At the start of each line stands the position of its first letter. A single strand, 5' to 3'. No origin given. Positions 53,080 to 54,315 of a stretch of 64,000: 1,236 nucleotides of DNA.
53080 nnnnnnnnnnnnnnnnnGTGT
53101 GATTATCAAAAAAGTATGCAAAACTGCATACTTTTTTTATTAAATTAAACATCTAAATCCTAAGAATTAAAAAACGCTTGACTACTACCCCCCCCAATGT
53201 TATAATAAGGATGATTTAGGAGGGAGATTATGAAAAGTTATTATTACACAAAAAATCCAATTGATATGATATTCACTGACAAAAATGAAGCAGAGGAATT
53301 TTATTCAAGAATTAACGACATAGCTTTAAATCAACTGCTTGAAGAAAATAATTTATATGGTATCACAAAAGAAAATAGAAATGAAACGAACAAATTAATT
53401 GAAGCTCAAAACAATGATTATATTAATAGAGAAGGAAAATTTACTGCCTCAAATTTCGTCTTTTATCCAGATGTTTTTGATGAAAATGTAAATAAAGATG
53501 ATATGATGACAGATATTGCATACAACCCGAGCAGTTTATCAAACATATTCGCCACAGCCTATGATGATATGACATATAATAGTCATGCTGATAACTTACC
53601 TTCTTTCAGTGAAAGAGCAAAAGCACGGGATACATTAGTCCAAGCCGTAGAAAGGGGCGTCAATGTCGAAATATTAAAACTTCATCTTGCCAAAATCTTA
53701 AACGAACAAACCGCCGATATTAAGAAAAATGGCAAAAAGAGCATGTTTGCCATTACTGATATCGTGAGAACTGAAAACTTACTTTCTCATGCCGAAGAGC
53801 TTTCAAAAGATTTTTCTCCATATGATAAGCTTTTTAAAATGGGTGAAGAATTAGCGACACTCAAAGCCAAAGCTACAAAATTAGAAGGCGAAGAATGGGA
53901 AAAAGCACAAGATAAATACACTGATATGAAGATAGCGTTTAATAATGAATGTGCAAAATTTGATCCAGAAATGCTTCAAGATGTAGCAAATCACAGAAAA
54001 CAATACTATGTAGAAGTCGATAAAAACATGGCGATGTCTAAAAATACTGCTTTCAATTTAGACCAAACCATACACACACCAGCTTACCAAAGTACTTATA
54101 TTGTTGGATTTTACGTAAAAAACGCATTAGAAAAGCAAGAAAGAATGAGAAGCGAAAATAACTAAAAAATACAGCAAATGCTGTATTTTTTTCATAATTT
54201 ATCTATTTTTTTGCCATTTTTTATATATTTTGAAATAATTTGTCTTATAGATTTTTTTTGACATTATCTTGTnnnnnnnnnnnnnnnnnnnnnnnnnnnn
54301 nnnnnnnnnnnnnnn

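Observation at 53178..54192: Third orphan cassette with a C8 tract filling a 17-bp consensus promoter spacer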

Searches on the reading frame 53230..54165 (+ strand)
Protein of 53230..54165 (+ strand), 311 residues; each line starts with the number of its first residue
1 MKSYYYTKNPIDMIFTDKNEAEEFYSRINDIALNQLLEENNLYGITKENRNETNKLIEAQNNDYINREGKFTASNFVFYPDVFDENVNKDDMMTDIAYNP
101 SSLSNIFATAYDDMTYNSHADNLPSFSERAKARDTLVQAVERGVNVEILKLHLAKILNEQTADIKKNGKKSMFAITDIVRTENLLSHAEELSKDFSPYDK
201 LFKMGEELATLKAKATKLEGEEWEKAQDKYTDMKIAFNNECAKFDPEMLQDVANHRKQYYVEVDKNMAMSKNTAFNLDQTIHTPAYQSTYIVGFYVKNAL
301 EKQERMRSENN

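Call 3: search_protein_families(library=pfam, proteins=[window:53230-54165:+], max_evalue=0.1)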
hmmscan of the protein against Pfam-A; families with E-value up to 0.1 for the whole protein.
window:53230-54165:+ (311 aa): 1 family
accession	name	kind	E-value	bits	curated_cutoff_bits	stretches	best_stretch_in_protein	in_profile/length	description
PF07130.17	YebG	-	0.051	14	27.5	0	4-63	7-66/74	YebG protein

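Call 8: find_encoding_contigs(protein=window:53230-54165:+, flank=3000, max_places=10)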
Protein window:53230-54165:+ (311 aa): 2 contigs read that carry it; 2 places shown.
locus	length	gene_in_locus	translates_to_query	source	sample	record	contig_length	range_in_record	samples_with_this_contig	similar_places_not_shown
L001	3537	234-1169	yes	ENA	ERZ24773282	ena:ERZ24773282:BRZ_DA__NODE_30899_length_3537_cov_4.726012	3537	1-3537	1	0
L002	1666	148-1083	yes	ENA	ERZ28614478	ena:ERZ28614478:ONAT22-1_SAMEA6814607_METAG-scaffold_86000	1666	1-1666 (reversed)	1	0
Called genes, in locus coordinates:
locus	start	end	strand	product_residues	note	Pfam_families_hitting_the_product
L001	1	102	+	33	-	?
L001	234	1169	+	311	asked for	-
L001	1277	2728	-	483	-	PF20769:YPEB_N, PF14620:YPEB_PepSY1-2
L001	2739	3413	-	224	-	PF01471:PG_binding_1, PF09374:PG_binding_3 (faint), PF07486:Hydrolase_2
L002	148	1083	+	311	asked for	-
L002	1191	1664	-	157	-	?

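Call 9: find_homologous_proteins(query=window:53230-54162:+, max_evalue=0.001)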
Query window:53230-54162:+ (311 aa): 41 proteins with E <= 0.001 among 487 candidates.
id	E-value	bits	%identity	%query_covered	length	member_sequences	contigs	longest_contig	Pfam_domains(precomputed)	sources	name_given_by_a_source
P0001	1.5e-197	673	99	100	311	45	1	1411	-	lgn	-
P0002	2.7e-129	449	67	99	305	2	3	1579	-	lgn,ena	-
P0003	2.5e-77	278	49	97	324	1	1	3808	-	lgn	-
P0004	3.5e-75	271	49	98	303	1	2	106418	-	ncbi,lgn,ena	-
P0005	1.1e-74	270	49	98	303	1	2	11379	-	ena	-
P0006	1.8e-74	269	48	98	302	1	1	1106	-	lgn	-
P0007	3.1e-74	268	48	98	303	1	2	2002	-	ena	-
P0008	3.4e-74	268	49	98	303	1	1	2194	-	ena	-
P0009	6.2e-74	267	48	98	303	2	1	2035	-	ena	-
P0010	6.9e-74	267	48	98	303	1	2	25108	-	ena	-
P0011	1.5e-73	266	48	98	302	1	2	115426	-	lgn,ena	-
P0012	2.7e-73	265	48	98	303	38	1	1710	-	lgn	-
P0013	2.8e-73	265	48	98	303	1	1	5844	-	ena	-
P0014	6.5e-73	264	48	98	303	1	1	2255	-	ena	-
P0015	8.0e-73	263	48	98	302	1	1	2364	-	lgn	-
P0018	4.5e-72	261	47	98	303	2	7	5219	-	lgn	-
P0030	1.7e-70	256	46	98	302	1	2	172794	-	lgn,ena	-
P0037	7.2e-70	254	47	98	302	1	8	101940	-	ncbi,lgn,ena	-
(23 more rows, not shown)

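Call 12: find_encoding_contigs(protein=P0001, flank=3000, max_places=10)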
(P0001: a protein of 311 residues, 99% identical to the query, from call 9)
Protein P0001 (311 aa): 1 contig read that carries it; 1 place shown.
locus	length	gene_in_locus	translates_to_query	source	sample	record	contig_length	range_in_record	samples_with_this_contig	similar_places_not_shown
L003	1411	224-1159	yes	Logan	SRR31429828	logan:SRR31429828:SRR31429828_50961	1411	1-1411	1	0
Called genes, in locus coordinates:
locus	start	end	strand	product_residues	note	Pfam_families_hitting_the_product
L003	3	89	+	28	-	?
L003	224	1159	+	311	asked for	-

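Call 13: find_encoding_contigs(protein=P0002, flank=3000, max_places=10)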
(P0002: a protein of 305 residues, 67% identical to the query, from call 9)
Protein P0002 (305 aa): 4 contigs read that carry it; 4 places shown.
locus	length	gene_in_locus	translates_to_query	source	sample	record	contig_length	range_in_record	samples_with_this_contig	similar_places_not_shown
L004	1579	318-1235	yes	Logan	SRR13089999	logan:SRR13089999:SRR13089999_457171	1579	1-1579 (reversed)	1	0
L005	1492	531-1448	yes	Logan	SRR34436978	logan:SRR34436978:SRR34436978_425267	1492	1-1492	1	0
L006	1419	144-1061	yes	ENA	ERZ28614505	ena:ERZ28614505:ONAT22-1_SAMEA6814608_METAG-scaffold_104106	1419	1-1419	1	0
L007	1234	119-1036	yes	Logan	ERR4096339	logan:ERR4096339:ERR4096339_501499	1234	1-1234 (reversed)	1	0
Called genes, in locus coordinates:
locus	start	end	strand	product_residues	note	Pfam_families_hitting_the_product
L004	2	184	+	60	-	?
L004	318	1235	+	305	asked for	-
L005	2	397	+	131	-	?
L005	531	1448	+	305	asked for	-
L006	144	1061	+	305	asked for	-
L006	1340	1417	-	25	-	?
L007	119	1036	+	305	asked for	-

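Call 16: find_related_loci(query=A1, collection=genome_contigs, flank=4000)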
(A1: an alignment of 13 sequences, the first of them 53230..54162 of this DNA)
Query A1 (311 aa) in genome_contigs; peptide patterns used: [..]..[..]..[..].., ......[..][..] (x = any residue, [..] = any of these).
127 stretches matched a pattern; 1 encode a relative of the query (tblastn E <= 1e-3); 1 distinct loci.
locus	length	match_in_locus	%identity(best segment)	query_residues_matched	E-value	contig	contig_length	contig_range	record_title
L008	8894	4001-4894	48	5-310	1e-80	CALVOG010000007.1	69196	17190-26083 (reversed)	MAG: uncultured Clostridia bacterium isolate BRZ_CQ__bin29 genome assembly, contig: BRZ_CQ__NODE_433_length_69196_cov_11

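Call 19: find_encoding_contigs(protein=P0030, flank=10000, max_places=4)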
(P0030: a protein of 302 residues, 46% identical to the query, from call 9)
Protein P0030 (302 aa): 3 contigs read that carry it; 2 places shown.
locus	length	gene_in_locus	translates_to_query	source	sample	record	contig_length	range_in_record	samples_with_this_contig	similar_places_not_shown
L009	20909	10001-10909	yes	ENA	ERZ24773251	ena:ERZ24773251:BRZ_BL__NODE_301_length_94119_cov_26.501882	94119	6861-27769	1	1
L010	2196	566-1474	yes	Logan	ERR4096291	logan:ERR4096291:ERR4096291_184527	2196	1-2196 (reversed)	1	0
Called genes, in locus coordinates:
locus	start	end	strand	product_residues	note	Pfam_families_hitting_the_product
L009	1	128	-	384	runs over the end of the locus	PF01381:HTH_3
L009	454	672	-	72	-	-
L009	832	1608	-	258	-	PF00142:Fer4_NifH (weak), PF01656:CbiA, PF02374:ArsA_ATPase (weak), PF06564:CBP_BcsQ (weak), PF09140:MipZ, PF10609:ParA, PF13614:AAA_31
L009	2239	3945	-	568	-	PF13230:GATase_4 (weak), PF13522:GATase_6, PF13537:GATase_7, PF01380:SIS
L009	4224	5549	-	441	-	PF01820:Dala_Dala_lig_N, PF02786:CPSase_L_D2 (faint), PF07478:Dala_Dala_lig_C, PF02222:ATP-grasp (faint), PF07478:Dala_Dala_lig_C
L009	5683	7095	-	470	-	PF08245:Mur_ligase_M, PF02875:Mur_ligase_C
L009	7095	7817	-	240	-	PF00561:Abhydrolase_1, PF12697:Abhydrolase_6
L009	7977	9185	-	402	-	PF08245:Mur_ligase_M, PF02875:Mur_ligase_C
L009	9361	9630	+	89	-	PF04026:SpoVG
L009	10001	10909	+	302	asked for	-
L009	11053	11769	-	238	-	-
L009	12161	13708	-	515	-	PF20769:YPEB_N, PF14620:YPEB_PepSY1-2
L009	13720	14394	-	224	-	PF08823:PG_binding_2 (faint), PF01471:PG_binding_1, PF09374:PG_binding_3 (faint), PF07486:Hydrolase_2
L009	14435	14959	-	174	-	PF09551:Spore_II_R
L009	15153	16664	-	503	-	PF12673:SipL (weak)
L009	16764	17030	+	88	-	PF06257:VEG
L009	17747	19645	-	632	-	PF03717:PBP_dimer, PF00905:Transpeptidase, PF03793:PASTA (weak)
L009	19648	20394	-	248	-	-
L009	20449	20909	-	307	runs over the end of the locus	PF01795:Methyltransf_5, PF13847:Methyltransf_31 (weak), PF13649:Methyltransf_25 (faint)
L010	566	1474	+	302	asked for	-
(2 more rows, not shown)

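Call 20: find_encoding_contigs(protein=P0003, flank=4000, max_places=4)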
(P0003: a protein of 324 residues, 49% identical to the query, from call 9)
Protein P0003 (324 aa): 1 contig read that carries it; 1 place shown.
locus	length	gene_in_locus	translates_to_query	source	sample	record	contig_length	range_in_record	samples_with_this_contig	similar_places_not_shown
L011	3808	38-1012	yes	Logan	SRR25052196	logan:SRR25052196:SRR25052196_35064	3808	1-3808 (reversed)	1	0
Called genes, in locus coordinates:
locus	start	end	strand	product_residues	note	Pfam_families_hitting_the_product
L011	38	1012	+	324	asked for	-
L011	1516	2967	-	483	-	PF20769:YPEB_N, PF14620:YPEB_PepSY1-2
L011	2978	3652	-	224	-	PF01471:PG_binding_1, PF09374:PG_binding_3 (faint), PF07486:Hydrolase_2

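Call 29: search_protein_families(library=pfam, proteins=[L009:11053-11769:-], max_evalue=0.1)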
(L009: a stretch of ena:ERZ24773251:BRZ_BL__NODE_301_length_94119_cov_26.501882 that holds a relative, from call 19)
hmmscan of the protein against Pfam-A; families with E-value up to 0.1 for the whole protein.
L009:11053-11769:- (238 aa): 3 families
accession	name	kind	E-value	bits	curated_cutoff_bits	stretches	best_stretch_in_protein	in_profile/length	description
PF20585.4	Pectate_lyase_5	-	5.5e-05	23.8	24.3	1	34-113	1-57/126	Putative pectate lyase-like adhesive domain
PF17963.7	Big_9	-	0.046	15.1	23.6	0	114-194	11-89/89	Bacterial Ig domain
PF06480.20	FtsH_ext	-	0.071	13.8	25.5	0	9-48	3-39/103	FtsH Extracellular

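Call 30: search_protein_families(library=phrogs, proteins=[window:53230-54165:+, L009:11053-11769:-], max_evalue=0.1)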
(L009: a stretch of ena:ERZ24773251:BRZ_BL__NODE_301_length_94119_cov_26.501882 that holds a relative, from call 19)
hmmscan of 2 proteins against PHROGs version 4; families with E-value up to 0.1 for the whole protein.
window:53230-54165:+ (311 aa): 1 family
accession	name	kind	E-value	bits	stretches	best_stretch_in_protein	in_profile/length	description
phrog_7297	-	unknown function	0.004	18.3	1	227-273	23-68/82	-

L009:11053-11769:- (238 aa): 1 family
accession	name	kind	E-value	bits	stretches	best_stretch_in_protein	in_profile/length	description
phrog_2430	-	unknown function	0.072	13.9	0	94-119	7-32/65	-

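Call 31: search_protein_families(library=ncbifam, proteins=[window:53230-54165:+, L009:11053-11769:-], max_evalue=0.1)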
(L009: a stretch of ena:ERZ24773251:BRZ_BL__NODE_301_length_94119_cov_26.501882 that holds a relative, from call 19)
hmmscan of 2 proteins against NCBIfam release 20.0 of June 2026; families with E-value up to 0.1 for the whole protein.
window:53230-54165:+ (311 aa): 2 families
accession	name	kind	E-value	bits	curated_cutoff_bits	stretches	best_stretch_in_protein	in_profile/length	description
NF006132.0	PRK08277.1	subfamily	0.0042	16.5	281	1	140-204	31-94/280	D-mannonate oxidoreductase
NF004203.0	PRK05653.2-4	subfamily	0.05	13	313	1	135-226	22-111/260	3-oxoacyl-ACP reductase FabG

L009:11053-11769:- (238 aa): 4 families
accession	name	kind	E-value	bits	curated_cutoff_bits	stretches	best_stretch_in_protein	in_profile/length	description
NF010524.0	PRK13922.14-4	equivalog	0.0043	16.2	332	1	14-148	35-167/270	rod shape-determining protein MreC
NF005567.0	PRK07238.1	equivalog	0.0054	16.1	326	1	27-70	38-81/378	bifunctional RNase H/acid phosphatase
NF045872.1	urea_MBA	equivalog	0.02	14.9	305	1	1-47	1-47/147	multiple banded antigen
NF045871.1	MBA_Nterm_para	domain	0.043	13.6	55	1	3-34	1-32/132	MBA family surface membrane protein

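Call 32: search_protein_families(library=padloc, proteins=[window:53230-54165:+, L009:11053-11769:-], max_evalue=0.1)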
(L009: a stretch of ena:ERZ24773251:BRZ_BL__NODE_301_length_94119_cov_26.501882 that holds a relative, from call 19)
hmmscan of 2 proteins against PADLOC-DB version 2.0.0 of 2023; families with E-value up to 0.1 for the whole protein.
window:53230-54165:+ (311 aa): 0 families

L009:11053-11769:- (238 aa): 0 families

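Call 36: search_solved_structures(query=A1, max_evalue=1)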
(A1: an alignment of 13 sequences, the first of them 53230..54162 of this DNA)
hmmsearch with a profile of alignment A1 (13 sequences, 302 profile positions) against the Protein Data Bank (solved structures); distinct sequences matched with E-value up to 1: 2.
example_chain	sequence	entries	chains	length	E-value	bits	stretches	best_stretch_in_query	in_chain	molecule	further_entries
4hb1_A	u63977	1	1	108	0.051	16.2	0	119-184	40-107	DHP1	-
6hu8_A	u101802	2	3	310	0.16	14.6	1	17-133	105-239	Transcriptional regulator ComR | Uncharacterized protein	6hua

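Call 44: search_protein_representatives(alignment_id=A1)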
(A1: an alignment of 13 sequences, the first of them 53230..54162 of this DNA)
Query: 13 sequences, 302 profile positions. Proteins with E-value up to 0.001 (for the whole library): 21; up to 1e-10: 11; up to 1e-30: 9. The best 21 are listed.
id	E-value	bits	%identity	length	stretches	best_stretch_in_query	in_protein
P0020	5.0e-165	564.7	-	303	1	1-302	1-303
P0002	1.0e-135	468.5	-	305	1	1-299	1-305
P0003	7.4e-123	426.2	-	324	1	1-299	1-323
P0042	2.5e-60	220.9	-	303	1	2-296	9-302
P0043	1.8e-52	195.1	-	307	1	3-298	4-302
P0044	3.5e-46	174.4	-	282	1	53-298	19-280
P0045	9.9e-43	163.1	-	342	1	3-295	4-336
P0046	2.4e-36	142.1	-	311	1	67-290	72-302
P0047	3.2e-32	128.6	-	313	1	3-297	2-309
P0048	9.6e-16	74.5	-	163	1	59-194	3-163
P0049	3.6e-12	62.8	-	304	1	26-296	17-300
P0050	1.3e-10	57.7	-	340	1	39-263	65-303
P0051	9.1e-10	54.9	-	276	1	90-265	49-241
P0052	1.8e-09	53.9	-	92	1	38-116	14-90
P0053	2.5e-07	46.9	-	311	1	16-283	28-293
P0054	6.7e-07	45.5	-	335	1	44-294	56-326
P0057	1.9e-05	40.7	-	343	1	27-247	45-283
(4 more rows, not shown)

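Call 45: predict_structure(alignment_id=A2)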
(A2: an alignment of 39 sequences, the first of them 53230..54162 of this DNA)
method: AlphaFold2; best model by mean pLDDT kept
length: 311 residues; sequences in the alignment: 39
mean_pLDDT: 81.8   pTM: 0.83
mean pLDDT of the five models: 81.8, 81.0, 81.0, 80.2, 74.7
residues with pLDDT >= 90: 129; 70-90: 120; 50-70: 50; < 50: 12
segments of 3 or more residues with pLDDT < 50: 1-4, 14-16, 27-29
pLDDT, mean of each block of 10 residues (from residue 1): 52 51 51 70 69 80 73 63 72 79 88 70 83 90 90 92 90 88 95 93 95 91 93 93 86 95 94 93 95 91 73 46
secondary structure, 60 per line:
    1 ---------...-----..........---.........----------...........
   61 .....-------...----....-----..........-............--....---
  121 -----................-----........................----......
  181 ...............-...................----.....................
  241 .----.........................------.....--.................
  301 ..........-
elements in order: H18-27 H31-39 H50-65 H80-83 H89-98 H100-111 H114-117 H126-141 H147-170 H175-195 H197-215 H220-241 H246-270 H277-281 H284-310

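Call 53: find_encoding_contigs(protein=P0037, flank=2500, max_places=10)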
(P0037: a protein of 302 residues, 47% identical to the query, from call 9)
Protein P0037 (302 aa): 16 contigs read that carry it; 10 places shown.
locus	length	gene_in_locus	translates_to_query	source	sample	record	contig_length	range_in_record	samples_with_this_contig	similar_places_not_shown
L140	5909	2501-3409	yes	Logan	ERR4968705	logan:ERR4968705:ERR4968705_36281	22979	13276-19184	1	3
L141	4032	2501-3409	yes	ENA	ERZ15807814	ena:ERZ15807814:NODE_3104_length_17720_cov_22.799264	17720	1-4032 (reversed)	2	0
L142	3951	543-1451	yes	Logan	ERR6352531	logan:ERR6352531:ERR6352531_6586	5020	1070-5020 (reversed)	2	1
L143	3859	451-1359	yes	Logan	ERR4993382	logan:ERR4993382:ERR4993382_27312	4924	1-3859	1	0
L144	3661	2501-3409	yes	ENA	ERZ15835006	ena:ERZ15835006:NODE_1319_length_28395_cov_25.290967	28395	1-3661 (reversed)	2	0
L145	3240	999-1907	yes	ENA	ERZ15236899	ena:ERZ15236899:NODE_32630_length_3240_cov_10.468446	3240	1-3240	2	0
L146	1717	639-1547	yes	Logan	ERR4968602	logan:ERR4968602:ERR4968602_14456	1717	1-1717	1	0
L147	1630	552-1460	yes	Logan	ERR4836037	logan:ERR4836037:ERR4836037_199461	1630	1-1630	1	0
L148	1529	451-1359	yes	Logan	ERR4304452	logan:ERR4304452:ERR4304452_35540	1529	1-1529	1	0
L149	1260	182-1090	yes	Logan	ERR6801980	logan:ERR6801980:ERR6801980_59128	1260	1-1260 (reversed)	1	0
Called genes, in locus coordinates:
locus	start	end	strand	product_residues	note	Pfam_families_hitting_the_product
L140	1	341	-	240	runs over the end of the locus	PF00561:Abhydrolase_1, PF12697:Abhydrolase_6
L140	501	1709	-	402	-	PF08245:Mur_ligase_M, PF02875:Mur_ligase_C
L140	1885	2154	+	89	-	PF04026:SpoVG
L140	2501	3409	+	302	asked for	-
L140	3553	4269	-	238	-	-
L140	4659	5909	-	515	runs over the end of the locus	PF20769:YPEB_N, PF14620:YPEB_PepSY1-2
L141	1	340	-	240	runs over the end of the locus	PF00561:Abhydrolase_1, PF12697:Abhydrolase_6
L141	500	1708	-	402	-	PF08245:Mur_ligase_M, PF02875:Mur_ligase_C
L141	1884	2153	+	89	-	PF04026:SpoVG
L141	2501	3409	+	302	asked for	-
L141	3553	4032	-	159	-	?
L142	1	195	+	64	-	?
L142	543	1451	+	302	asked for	-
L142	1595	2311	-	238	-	-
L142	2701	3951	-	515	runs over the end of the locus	PF20769:YPEB_N, PF14620:YPEB_PepSY1-2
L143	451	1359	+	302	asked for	-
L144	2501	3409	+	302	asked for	-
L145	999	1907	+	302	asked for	-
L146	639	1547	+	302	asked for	-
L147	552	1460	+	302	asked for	-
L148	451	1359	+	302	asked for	-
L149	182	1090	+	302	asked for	-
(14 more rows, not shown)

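Call 54: find_encoding_contigs(protein=P0018, flank=2500, max_places=10)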
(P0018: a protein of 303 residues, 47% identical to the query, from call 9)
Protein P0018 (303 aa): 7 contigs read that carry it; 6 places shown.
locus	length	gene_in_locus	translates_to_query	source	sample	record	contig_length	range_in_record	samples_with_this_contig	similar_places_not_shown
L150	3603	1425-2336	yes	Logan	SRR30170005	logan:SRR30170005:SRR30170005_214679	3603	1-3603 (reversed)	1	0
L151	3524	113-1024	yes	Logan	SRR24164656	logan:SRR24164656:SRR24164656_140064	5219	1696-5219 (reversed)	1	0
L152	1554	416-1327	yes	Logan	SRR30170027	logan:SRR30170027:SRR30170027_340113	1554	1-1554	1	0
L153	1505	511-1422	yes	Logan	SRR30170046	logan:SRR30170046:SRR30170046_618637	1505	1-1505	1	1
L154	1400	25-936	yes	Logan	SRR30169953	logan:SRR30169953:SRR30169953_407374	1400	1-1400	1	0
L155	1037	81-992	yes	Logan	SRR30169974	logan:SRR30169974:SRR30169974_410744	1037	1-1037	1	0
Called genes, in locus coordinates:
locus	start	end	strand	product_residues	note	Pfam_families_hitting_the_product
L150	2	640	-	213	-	?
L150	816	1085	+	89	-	PF04026:SpoVG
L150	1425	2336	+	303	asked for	-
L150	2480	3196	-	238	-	-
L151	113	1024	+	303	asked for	-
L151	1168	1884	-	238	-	-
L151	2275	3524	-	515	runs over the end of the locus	PF20769:YPEB_N, PF14620:YPEB_PepSY1-2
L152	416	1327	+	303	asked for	-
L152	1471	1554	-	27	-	?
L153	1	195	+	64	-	?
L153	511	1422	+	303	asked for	-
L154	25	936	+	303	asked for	-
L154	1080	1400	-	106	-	?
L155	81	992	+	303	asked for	-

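Call 59: search_protein_families(library=pfam, proteins=[P0042, P0043, P0045, P0046, P0047, P0049, P0050, P0053, P0054, P0057], max_evalue=0.01)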
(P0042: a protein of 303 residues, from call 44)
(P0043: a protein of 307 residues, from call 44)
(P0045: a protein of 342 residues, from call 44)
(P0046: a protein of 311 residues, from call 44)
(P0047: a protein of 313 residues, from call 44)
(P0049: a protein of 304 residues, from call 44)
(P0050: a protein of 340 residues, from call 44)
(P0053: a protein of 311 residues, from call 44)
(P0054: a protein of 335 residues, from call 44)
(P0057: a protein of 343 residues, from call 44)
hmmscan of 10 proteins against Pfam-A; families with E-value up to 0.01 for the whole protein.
P0042 (303 aa): 0 families

P0043 (307 aa): 0 families

P0045 (342 aa): 0 families

P0046 (311 aa): 0 families

P0047 (313 aa): 0 families

P0049 (304 aa): 0 families

P0050 (340 aa): 0 families

P0053 (311 aa): 0 families

P0054 (335 aa): 0 families

P0057 (343 aa): 0 families
